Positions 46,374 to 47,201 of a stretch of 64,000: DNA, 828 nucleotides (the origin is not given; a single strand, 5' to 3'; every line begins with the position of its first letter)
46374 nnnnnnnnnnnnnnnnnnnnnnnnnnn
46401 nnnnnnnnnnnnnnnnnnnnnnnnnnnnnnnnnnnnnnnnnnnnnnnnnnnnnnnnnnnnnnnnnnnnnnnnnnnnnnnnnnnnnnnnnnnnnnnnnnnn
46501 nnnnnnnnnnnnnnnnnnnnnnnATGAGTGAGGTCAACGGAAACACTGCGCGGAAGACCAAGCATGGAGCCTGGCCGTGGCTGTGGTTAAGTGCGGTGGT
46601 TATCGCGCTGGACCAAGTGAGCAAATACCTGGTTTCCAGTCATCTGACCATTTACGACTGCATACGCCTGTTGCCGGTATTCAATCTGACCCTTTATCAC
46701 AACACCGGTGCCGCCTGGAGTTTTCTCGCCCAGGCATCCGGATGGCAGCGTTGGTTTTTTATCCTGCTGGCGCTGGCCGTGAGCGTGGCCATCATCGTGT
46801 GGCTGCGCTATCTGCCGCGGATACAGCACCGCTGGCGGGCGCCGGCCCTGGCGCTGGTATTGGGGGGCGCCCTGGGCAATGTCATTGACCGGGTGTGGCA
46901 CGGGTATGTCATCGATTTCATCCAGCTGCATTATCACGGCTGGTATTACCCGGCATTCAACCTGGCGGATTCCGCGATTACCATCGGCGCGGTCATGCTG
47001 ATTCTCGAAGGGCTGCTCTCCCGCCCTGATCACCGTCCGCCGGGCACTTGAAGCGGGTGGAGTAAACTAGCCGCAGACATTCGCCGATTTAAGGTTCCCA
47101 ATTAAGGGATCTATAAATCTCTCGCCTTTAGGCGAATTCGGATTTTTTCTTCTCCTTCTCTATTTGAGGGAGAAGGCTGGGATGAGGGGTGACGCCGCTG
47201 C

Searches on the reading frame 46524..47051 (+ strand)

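Call 27: search_protein_families(library=pfam, proteins=[window:46524-47051:+], max_evalue=0.00001)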
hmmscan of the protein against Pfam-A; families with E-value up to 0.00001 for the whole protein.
window:46524-47051:+ (175 aa): 1 family
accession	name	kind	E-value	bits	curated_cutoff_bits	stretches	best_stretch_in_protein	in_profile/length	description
PF01252.23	Peptidase_A8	-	1.5e-44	152.1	25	1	23-163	2-140/142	Signal peptidase (SPase) II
